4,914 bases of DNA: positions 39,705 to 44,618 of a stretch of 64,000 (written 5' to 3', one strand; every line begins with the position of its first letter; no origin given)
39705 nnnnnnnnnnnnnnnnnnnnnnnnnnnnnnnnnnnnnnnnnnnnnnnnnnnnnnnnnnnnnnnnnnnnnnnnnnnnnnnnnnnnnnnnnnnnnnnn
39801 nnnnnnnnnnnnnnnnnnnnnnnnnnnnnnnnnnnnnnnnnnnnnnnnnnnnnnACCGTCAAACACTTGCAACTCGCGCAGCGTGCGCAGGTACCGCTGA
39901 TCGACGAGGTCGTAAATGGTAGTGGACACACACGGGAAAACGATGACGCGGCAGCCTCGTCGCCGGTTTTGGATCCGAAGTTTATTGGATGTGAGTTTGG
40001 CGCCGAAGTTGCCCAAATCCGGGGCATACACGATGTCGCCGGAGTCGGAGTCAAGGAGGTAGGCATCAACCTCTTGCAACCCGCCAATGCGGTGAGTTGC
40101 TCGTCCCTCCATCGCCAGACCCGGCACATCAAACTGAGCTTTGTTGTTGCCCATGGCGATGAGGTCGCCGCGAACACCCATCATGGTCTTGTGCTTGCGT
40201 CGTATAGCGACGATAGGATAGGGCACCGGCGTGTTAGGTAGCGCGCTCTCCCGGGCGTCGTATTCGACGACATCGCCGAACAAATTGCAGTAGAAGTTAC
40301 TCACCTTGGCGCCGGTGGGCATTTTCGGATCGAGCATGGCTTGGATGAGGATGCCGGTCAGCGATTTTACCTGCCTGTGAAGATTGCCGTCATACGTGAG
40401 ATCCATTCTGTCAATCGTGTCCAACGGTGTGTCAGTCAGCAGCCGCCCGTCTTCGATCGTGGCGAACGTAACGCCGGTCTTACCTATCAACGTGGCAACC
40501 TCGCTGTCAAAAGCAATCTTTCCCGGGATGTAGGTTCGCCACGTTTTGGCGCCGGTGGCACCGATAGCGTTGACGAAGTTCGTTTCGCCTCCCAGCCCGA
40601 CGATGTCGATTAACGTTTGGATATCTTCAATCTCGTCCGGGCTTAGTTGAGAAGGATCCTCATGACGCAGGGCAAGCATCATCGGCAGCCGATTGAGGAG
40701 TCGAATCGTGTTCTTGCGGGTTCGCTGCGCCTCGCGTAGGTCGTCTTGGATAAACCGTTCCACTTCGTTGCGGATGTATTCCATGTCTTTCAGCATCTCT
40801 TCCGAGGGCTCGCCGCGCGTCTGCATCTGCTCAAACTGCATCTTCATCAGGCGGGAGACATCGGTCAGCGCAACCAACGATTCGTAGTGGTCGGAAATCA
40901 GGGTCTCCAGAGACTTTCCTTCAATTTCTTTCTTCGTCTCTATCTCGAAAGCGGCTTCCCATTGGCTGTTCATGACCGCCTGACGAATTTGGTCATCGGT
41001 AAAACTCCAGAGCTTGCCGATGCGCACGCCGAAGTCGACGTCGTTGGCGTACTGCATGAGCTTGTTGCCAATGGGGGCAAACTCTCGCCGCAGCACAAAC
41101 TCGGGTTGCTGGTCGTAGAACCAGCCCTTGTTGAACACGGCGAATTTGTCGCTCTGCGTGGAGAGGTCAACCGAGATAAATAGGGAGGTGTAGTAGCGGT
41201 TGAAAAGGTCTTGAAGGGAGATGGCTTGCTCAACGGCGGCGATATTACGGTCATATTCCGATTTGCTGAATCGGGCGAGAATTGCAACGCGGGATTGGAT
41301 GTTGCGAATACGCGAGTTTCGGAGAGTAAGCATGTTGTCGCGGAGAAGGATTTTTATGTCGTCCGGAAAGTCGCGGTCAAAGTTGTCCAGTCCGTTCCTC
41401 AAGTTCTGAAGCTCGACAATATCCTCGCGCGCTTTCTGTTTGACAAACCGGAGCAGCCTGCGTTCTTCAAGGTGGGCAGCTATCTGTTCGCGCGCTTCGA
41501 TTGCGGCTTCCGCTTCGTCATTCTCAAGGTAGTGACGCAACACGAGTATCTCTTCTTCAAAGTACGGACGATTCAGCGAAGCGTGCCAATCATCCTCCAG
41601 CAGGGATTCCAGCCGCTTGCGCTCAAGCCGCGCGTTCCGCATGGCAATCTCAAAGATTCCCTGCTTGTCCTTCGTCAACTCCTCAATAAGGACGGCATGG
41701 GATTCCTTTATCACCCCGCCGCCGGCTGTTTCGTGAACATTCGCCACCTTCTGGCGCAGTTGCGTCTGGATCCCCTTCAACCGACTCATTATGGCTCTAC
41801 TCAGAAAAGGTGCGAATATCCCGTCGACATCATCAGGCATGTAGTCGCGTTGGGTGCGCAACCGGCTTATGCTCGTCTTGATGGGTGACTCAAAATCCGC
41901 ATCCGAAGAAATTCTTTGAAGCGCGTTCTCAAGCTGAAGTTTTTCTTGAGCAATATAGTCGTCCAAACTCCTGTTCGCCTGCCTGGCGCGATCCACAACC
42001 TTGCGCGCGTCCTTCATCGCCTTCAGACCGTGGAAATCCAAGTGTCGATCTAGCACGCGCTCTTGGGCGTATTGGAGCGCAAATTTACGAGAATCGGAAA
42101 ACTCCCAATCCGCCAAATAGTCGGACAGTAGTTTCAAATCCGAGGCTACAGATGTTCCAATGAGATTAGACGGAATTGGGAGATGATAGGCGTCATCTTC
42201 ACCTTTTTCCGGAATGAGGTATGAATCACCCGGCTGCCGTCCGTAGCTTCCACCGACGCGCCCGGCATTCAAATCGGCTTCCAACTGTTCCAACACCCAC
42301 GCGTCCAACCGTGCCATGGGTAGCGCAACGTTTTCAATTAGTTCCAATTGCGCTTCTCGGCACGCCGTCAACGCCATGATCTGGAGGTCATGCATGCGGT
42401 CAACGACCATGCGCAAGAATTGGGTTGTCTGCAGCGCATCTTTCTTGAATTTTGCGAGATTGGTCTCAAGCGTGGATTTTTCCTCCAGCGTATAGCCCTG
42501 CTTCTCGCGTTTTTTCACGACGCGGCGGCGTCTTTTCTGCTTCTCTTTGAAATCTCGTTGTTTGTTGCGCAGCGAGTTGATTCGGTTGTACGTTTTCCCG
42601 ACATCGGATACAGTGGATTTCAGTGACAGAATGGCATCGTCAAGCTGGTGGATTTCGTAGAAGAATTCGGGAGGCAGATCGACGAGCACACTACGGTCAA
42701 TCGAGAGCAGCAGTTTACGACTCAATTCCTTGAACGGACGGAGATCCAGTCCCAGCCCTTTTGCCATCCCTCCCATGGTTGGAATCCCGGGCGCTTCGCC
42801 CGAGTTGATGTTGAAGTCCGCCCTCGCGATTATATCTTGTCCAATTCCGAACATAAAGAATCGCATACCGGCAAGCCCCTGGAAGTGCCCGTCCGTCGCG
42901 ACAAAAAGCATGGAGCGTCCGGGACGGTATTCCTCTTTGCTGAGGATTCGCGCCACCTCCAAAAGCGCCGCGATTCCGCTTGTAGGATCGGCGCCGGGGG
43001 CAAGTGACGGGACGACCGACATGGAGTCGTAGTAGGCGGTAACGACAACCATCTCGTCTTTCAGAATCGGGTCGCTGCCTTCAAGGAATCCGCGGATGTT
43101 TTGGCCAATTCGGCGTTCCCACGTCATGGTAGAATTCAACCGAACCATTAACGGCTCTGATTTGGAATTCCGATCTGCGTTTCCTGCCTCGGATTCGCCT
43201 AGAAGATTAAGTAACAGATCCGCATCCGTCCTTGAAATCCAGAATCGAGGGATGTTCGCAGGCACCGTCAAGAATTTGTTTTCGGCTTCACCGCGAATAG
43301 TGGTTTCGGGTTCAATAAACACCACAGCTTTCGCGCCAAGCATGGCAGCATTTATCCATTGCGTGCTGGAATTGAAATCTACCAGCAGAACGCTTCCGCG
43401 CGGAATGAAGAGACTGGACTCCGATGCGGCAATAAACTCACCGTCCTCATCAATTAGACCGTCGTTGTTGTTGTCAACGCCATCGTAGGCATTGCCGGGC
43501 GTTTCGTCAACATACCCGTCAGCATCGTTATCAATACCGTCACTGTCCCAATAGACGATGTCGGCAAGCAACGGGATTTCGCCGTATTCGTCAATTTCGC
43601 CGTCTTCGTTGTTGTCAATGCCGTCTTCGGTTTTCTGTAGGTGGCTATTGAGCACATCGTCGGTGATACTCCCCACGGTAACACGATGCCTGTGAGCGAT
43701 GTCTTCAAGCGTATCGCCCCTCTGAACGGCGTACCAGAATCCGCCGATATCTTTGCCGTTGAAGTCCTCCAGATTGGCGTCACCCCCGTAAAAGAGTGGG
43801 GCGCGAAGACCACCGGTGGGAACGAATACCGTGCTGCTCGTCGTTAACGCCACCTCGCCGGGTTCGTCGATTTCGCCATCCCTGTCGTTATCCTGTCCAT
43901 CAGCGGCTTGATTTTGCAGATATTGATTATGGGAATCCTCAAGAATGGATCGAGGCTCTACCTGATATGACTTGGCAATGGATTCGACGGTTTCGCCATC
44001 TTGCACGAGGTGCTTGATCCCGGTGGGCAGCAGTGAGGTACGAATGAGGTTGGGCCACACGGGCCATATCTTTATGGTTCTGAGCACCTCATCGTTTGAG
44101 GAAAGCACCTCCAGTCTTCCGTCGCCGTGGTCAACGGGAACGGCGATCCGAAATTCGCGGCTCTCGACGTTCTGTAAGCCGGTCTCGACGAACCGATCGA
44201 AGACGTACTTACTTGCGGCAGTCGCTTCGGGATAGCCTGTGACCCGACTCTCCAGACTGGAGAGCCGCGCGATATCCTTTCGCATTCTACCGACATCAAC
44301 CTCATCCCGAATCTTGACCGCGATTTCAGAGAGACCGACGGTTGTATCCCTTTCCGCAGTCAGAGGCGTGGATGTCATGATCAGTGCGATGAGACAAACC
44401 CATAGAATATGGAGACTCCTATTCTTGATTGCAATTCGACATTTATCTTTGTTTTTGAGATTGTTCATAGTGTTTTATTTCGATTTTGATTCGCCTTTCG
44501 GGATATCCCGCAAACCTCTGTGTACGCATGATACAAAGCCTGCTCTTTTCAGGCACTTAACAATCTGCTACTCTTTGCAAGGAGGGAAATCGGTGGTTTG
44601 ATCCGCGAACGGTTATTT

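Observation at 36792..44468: Giant 2558-aa fusion of LysM-like and Ca-binding repeats, M28-like peptidase, long coiled coils and FtsX/MacB-type permease, with no ABC ATPase nearby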

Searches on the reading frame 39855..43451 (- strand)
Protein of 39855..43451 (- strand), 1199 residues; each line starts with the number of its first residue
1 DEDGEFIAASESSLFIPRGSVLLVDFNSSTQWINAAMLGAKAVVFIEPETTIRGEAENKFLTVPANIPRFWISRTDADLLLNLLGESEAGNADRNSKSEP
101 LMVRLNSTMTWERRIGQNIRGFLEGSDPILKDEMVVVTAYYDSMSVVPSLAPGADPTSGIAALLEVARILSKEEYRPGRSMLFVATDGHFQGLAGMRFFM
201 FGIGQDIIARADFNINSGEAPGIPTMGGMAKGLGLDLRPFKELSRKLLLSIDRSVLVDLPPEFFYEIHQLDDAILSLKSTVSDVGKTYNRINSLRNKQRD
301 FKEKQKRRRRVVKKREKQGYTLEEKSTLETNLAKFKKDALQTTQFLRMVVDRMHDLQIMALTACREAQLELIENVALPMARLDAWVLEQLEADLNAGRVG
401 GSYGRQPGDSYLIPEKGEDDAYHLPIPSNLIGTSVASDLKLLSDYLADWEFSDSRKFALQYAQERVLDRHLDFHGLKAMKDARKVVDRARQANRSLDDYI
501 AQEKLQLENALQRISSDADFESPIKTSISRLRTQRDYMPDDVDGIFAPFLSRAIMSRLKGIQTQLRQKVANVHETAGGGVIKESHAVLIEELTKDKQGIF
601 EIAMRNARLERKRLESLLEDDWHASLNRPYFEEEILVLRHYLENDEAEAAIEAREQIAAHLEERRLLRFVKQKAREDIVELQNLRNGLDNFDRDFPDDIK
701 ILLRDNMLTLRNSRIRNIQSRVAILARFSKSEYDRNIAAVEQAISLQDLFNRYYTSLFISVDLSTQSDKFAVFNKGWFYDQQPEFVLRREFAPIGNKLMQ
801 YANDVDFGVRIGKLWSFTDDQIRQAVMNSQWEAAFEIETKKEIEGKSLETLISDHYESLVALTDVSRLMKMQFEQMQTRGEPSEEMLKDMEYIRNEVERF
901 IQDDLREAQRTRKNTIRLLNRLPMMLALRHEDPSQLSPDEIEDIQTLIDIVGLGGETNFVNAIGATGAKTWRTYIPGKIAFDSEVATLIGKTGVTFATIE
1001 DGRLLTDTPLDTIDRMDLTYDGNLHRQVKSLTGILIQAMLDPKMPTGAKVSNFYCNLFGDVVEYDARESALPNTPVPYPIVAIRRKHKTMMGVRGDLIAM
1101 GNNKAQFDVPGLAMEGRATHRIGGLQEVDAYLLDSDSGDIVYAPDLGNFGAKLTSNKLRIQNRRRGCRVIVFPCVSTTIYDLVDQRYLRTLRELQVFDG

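Call 55: predict_structure(alignment_id=A1)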
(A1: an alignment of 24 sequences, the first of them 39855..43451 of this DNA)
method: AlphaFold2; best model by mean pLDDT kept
length: 1199 residues; sequences in the alignment: 24
mean_pLDDT: 60.4   pTM: 0.44
mean pLDDT of the five models: 60.4, 57.3, 56.7, 56.0, 53.3
residues with pLDDT >= 90: 144; 70-90: 437; 50-70: 122; < 50: 496
segments of 3 or more residues with pLDDT < 50: 1-164, 178-206, 210-222, 247-253, 308-319, 577-579, 749-790, 955-1024, 1046-1199
pLDDT, mean of each block of 10 residues (from residue 1): 22 23 24 24 25 24 23 35 43 41 28 25 31 37 27 29 48 51 33 29 44 36 68 86 60 58 87 88 82 70 55 40 72 82 90 92 90 93 93 88 89 87 86 88 85 85 92 90 87 86 92 78 87 85 85 87 87 57 74 90 85 87 87 86 89 91 93 94 91 88 88 87 86 79 57 31 21 23 37 59 64 77 83 80 80 79 70 72 58 78 83 82 84 72 79 51 37 29 26 28 28 36 50 60 51 37 25 22 21 23 32 28 38 38 36 37 31 29 32 30
secondary structure, 60 per line:
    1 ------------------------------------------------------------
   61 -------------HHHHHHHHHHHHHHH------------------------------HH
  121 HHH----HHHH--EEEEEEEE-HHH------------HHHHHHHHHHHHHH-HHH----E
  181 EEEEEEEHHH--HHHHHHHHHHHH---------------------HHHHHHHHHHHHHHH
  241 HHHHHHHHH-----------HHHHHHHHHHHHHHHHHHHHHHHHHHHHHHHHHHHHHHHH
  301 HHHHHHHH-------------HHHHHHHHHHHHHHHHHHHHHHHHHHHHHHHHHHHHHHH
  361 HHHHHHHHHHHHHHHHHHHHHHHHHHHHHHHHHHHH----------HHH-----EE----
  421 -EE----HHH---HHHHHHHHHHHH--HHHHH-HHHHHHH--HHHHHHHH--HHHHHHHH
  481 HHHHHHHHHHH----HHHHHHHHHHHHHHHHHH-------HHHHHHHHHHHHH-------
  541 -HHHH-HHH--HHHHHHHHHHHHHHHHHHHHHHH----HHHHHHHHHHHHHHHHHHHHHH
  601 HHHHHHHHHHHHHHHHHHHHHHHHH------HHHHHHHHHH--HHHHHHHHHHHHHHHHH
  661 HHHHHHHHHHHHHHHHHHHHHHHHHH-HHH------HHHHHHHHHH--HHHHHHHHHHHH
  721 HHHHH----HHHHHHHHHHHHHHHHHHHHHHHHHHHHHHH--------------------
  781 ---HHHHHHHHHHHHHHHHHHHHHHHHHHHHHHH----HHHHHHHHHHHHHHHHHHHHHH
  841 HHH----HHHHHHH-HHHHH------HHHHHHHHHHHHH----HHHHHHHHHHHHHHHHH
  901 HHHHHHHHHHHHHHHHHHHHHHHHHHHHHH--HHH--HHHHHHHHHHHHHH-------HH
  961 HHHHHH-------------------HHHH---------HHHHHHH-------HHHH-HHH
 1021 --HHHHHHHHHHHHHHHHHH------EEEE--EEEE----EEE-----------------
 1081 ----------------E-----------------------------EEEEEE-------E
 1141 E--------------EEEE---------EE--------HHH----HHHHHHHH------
elements in order (helices of 4 or more, strands of 3 or more residues): H74-88 H119-123 H128-131 E134-141 H158-171 E180-187 H193-204 H226-249 H261-308 H322-396 H434-445 H448-452 H454-460 H463-470 H473-491 H496-513 H521-533 H542-545 H552-574 H579-625 H632-641 H644-686 H697-706 H709-725 H730-760 H784-814 H819-843 H848-854 H856-860 H867-879 H884-930 H938-951 H959-966 H986-989 H999-1005 H1013-1016 H1023-1040 E1047-1050 E1053-1056 E1061-1063 E1127-1132 E1156-1159 H1186-1193
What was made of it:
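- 40602..42779 (-): aa 564-1289: all-alpha insertion (long helices, probably a helical stalk or bundle) that splits the M28-like domain. AF2 pLDDT 80-93, helices up to 75 aa (call 55).
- Checked: AlphaFold2 predicts aa ~564-1289 as long helices of up to 75 residues with pLDDT 80-93 (call 55).
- Long helices adjacent to a peptidase-like domain (call 55).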

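Call 62: fold_search(model_id=the predicted structure, library=pdb)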
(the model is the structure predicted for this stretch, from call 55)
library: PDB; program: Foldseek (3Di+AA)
matches with E <= 10: 234; with E <= 0.001: 0
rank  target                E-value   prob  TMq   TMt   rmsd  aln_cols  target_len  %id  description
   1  5i7d_A                6.0e-02  0.15  0.05  0.11  44.4       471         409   12  Crystal Structure of srGAP2 F-BARx WT Form-2 (released 2017-08-30)
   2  9krk                  1.3e-01  0.12  0.07  0.08  47.9       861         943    9  Cryo-EM structure of human ABCC4 (Apo state) (released 2025-09-24)
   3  6ek7                  2.0e-01  0.30  0.08  0.21  31.2       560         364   12  YaxA from Yersinia enterocolitica (released 2018-05-16)
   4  1tr2_B                2.0e-01  0.09  0.07  0.08  40.2      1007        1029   11  Crystal structure of human full-length vinculin (residues 1-1066) (released 2005-11-15)
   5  9sob_C16              3.1e-01  0.04  0.05  0.04  45.6       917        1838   12  Structural Model of the Nuclear Pore Complex in Arabidopsis thaliana (released 2025-11-05)
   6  9krl                  3.4e-01  0.08  0.07  0.09  47.4       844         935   10  Cryo-EM structure of human ABCC4 (cAMP-bound) (released 2025-09-24)
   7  9sob_C                4.6e-01  0.04  0.05  0.04  45.6       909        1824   12  Structural Model of the Nuclear Pore Complex in Arabidopsis thaliana (released 2025-11-05)
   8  7a0g_DDD              4.8e-01  0.16  0.07  0.20  33.4       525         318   10  Structure of the SmhB pore of the tripartite alpha-pore forming toxin, Smh, from Serratia marcescens. (released 2021-03-31)
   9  8y6i_A                5.4e-01  0.06  0.07  0.09  44.8       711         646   10  P-glycoprotein in complex with UIC2 Fab and triple elacridar molecules in nanodisc (released 2024-04-17)
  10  9krm                  5.7e-01  0.06  0.07  0.08  48.9       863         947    9  Cryo-EM structure of human ABCC4 (MTX-bound) (released 2025-09-24)
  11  6gy6_A                5.9e-01  0.13  0.06  0.16  30.6       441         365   10  XaxAB pore complex from Xenorhabdus nematophila (released 2018-07-25)
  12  7a0g_BBB              7.0e-01  0.13  0.07  0.20  33.5       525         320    9  Structure of the SmhB pore of the tripartite alpha-pore forming toxin, Smh, from Serratia marcescens. (released 2021-03-31)
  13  8pwn                  7.0e-01  0.08  0.06  0.13  29.1       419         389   13  Structure of A2A adenosine receptor A2AR-StaR2-bRIL, solved at wavelength 2.75 A (released 2023-10-25)
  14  7a0g_III              7.4e-01  0.12  0.07  0.18  33.5       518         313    8  Structure of the SmhB pore of the tripartite alpha-pore forming toxin, Smh, from Serratia marcescens. (released 2021-03-31)
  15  5i6j                  8.0e-01  0.05  0.04  0.10  45.6       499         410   12  Crystal Structure of SRGAP2 F-BARx (released 2017-03-08)
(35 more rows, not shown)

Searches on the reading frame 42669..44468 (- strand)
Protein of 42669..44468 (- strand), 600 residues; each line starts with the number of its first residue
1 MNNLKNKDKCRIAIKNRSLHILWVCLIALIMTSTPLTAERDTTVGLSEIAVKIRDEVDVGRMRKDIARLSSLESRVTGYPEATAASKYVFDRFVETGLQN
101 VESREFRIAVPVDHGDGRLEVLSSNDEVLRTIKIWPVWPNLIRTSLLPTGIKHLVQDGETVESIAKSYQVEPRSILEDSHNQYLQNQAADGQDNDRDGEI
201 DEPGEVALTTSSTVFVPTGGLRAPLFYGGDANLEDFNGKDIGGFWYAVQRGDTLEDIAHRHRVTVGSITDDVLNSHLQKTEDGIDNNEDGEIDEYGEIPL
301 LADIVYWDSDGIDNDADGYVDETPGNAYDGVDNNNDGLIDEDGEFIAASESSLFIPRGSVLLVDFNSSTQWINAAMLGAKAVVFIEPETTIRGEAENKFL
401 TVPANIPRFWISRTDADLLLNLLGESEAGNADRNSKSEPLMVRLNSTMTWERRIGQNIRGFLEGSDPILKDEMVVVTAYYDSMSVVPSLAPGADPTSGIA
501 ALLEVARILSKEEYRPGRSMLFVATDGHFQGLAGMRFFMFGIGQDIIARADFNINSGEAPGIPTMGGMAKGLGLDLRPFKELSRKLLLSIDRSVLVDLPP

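Call 36: search_solved_structures(query=window:42669-44468:-, max_evalue=1, show_alignments=2)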
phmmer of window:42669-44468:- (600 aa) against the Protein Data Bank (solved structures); distinct sequences matched with E-value up to 1: 28.
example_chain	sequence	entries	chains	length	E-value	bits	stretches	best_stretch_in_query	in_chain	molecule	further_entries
2anp_A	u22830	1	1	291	6.8e-07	31.3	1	470-536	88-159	leucyl aminopeptidase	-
3b3v_A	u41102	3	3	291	8e-06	27.7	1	470-536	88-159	Bacterial leucyl aminopeptidase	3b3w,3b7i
1amp_A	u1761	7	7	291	8e-06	27.7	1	470-536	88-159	AMINOPEPTIDASE | PROTEIN (AMINOPEPTIDASE) | BACTERIAL LEUCYL AMINOPEPTIDASE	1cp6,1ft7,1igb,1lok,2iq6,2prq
1rtq_A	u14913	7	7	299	8.4e-06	27.7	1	470-536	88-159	Bacterial leucyl aminopeptidase | Aminopeptidase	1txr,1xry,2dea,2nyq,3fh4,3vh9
3b3t_A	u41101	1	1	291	8.4e-06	27.7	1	470-536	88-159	Bacterial leucyl aminopeptidase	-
3b35_A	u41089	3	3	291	8.7e-06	27.6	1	470-536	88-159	Bacterial leucyl aminopeptidase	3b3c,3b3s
2ek8_A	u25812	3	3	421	0.0001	24.1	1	471-550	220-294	Aminopeptidase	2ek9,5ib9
6hc6_A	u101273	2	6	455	0.00012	23.9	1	450-555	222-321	Aminopeptidase YwaD | Aminopeptidase Y (Arg Lys Leu preference)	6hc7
6w6l_5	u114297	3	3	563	0.0015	20.2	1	462-527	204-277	Nicalin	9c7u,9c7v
7tm3_7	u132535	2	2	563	0.0016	20.2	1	473-527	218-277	Nicalin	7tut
3rza_A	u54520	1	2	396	0.079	14.5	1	491-538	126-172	tripeptidase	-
5gne_A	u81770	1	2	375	0.099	14.2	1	472-539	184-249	Leucine aminopeptidase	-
3fec_A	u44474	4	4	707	0.1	14.2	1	471-535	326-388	Glutamate carboxypeptidase III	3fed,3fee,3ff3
1cp7_A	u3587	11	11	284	0.15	13.7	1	457-542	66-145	AMINOPEPTIDASE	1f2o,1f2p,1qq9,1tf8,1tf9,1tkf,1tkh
1z8l_A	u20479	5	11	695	0.21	13.2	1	456-535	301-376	Glutamate carboxypeptidase II | Glutamate carboxypeptidase 2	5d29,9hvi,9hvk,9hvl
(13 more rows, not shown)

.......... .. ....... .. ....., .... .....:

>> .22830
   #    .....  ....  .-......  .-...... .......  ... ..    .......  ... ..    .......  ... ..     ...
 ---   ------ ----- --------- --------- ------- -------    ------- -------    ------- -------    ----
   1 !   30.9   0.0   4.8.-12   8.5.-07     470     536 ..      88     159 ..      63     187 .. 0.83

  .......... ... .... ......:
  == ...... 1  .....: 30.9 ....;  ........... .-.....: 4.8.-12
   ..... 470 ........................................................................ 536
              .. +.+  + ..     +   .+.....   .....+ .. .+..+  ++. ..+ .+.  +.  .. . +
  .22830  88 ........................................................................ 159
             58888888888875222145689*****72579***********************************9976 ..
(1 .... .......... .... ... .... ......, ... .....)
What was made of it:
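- The domain also hits Nicalin (call 36).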
